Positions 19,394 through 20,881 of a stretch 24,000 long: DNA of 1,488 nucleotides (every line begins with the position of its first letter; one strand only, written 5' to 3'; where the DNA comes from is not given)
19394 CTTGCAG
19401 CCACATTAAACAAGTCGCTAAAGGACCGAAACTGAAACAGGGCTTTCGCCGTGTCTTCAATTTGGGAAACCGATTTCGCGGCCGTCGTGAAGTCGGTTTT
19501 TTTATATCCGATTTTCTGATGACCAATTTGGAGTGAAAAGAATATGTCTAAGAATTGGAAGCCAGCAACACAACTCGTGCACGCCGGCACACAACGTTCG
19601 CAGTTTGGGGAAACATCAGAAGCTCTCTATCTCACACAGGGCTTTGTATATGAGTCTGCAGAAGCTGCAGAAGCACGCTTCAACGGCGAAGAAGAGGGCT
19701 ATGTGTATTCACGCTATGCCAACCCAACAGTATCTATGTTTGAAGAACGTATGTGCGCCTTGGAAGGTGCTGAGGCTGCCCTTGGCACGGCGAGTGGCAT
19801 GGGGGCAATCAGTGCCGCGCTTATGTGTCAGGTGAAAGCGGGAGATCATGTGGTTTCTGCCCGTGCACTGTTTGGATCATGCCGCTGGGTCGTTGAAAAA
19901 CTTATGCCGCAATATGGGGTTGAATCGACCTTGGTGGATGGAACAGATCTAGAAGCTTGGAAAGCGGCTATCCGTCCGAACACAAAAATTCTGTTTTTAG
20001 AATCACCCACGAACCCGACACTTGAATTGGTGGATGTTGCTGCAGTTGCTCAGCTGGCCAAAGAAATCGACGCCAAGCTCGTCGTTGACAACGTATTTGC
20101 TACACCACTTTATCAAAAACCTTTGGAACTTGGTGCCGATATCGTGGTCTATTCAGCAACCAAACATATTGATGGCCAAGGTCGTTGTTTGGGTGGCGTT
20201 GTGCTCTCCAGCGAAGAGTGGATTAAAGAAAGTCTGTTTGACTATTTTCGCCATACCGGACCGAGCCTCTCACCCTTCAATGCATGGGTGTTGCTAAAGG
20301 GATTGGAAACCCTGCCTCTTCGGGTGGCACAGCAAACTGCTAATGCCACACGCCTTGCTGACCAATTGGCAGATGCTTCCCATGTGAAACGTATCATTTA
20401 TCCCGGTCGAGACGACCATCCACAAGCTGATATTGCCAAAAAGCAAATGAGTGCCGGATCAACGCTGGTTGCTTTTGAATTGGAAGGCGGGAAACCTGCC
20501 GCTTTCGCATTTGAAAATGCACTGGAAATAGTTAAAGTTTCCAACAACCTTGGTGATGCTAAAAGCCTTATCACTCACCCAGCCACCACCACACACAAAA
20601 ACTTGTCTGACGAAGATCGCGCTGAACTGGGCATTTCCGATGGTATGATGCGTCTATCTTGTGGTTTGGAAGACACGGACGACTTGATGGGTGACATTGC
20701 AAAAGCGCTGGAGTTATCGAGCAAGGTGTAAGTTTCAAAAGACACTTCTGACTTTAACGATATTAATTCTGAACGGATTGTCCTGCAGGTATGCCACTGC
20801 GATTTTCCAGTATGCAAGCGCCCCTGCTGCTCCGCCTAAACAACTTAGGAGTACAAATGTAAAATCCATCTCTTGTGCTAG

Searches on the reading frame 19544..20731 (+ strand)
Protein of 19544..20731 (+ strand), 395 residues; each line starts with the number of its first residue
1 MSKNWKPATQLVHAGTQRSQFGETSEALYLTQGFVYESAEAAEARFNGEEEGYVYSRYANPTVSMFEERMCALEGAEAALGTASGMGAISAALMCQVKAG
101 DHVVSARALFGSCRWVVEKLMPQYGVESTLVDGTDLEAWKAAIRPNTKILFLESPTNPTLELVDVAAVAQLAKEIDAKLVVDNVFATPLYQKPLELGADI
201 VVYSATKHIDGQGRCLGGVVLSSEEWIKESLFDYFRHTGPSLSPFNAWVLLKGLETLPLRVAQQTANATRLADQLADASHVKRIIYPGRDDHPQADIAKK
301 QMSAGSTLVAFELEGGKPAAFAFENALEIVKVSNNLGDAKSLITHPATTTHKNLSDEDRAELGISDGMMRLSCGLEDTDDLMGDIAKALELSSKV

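Call 5: search_protein_families(library=pfam, proteins=[window:19544-20731:+], max_evalue=0.01)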
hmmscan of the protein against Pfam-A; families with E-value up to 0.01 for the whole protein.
window:19544-20731:+ (395 aa): 6 families
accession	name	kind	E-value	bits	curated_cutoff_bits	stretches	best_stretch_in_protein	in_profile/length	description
PF01053.26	Cys_Met_Meta_PP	-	2.6e-130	434.8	27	1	8-390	1-381/381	Cys/Met metabolism PLP-dependent enzyme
PF00155.27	Aminotran_1_2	-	2.1e-08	34.2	19.7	1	37-226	20-237/361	Aminotransferase class I and II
PF01041.23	DegT_DnrJ_EryC1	-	4.5e-07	29.9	19.8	1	61-287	24-267/360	DegT/DnrJ/EryC1/StrS aminotransferase family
PF06838.17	Met_gamma_lyase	-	1e-05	24.8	24.2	1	78-231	75-247/405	Methionine gamma-lyase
PF00266.25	Aminotran_5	-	2.3e-05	24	21.5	1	81-209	69-203/371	Aminotransferase class-V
PF01212.27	Beta_elim_lyase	-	0.00046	20.1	27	1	59-277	30-267/288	Beta-eliminating lyase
